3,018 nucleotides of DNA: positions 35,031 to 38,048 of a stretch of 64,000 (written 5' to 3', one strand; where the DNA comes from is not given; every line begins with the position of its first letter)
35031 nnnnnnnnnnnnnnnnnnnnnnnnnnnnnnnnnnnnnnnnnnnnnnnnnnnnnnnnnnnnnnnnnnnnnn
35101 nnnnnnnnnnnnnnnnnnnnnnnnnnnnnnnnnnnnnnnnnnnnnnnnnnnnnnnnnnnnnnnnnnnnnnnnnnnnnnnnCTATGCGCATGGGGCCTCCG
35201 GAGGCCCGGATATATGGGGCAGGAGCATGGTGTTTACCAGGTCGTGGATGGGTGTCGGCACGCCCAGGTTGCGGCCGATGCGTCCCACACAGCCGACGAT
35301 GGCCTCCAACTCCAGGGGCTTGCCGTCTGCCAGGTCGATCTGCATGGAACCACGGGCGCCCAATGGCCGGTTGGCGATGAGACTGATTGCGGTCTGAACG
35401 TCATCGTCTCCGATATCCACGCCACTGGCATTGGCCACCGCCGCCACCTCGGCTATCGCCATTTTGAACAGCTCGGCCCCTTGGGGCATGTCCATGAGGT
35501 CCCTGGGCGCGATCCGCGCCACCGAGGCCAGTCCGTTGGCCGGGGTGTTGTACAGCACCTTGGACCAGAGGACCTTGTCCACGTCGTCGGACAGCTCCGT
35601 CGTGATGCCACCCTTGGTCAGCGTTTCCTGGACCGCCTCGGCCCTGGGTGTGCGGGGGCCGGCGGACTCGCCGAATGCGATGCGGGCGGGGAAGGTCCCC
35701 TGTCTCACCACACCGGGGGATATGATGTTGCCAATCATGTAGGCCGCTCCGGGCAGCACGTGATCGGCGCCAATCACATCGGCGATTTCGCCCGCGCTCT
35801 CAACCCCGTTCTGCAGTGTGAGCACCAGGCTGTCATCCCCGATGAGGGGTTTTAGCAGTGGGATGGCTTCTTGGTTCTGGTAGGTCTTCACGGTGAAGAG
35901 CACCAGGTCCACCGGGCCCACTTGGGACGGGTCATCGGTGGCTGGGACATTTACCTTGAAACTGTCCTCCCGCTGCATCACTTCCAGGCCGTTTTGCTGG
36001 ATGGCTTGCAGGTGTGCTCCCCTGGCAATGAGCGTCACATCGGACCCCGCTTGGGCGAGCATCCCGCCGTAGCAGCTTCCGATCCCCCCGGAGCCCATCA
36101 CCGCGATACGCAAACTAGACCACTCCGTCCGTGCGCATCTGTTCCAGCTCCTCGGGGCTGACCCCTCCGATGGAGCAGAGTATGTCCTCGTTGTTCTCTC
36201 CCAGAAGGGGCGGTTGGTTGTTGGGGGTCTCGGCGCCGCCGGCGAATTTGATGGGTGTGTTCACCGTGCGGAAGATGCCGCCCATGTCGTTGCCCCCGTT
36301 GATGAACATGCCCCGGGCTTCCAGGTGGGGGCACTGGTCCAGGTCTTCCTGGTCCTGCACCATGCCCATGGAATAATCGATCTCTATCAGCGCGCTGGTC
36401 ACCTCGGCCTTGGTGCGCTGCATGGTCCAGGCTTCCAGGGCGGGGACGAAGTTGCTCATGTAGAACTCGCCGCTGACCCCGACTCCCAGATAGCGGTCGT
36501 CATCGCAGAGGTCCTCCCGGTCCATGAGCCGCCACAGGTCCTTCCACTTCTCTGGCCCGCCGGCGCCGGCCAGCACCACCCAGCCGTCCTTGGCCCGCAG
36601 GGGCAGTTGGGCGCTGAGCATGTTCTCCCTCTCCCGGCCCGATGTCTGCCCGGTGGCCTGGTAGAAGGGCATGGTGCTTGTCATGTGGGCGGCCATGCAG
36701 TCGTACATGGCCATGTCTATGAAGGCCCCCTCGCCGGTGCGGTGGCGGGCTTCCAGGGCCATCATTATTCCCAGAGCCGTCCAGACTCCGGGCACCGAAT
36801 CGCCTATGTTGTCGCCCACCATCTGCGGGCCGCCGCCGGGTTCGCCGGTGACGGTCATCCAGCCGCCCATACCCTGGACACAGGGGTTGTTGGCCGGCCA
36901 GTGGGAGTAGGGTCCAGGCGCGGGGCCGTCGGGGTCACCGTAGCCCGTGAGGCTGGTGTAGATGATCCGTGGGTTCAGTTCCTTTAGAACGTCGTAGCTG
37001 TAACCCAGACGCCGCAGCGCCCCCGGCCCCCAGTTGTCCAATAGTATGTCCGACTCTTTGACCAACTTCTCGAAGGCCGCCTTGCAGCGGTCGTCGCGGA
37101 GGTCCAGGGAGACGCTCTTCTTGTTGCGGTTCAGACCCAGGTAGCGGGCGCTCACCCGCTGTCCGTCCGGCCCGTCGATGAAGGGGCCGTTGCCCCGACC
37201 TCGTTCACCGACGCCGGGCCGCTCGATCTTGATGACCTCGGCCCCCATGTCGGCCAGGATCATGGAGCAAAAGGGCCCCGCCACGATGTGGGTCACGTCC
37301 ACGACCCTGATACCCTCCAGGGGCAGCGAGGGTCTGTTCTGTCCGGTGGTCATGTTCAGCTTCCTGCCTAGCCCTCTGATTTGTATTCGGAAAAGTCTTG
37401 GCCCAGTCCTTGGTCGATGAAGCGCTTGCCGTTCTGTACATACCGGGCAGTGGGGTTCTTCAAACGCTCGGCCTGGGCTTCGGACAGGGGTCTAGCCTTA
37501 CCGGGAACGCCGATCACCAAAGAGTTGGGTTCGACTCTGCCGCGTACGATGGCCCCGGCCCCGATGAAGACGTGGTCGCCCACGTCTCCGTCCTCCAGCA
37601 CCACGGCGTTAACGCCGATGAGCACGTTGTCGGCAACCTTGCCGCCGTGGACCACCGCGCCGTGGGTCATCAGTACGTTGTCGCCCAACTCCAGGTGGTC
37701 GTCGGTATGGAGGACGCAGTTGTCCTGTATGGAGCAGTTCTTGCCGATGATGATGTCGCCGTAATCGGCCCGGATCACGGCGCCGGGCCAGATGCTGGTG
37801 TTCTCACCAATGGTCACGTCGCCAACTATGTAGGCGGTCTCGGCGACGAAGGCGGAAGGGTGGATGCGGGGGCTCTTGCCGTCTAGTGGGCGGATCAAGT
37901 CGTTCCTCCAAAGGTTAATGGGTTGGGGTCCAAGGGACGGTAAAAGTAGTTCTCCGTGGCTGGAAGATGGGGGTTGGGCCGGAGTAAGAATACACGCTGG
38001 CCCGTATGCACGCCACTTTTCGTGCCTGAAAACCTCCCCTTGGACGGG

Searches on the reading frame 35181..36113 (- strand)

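Call 24: search_protein_families(library=pfam, proteins=[window:35181-36113:-], max_evalue=0.00001)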
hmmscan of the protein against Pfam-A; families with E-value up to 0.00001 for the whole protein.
window:35181-36113:- (310 aa): 2 families
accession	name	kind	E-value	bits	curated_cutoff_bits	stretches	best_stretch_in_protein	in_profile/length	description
PF02558.23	ApbA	-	4.3e-39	134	22.2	1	3-150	1-148/150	Ketopantoate reductase PanE/ApbA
PF08546.17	ApbA_C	-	2.4e-24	86.5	22.7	1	177-296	1-120/125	Ketopantoate reductase PanE/ApbA C terminal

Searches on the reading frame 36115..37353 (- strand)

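Call 24: search_protein_families(library=pfam, proteins=[window:36115-37353:-], max_evalue=0.00001)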
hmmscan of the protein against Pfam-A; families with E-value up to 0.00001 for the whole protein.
window:36115-37353:- (412 aa): 1 family
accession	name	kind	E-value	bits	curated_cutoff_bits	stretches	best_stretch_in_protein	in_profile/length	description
PF02515.22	CoA_transf_3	-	2.5e-97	326.7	23.3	1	12-388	1-366/366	CoA-transferase family III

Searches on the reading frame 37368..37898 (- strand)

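Call 24: search_protein_families(library=pfam, proteins=[window:37368-37898:-], max_evalue=0.00001)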
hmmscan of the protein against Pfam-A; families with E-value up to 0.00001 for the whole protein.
window:37368-37898:- (176 aa): 2 families
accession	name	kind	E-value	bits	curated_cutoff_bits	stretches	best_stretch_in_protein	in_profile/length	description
PF00132.30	Hexapep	-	5.3e-18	64.3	27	1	10-43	2-35/36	Bacterial transferase hexapeptide (six repeats)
PF25084.1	LbH_EIF2B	-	3.3e-08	33.9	54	1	17-115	11-102/105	EIF2B subunit epsilon LbH domain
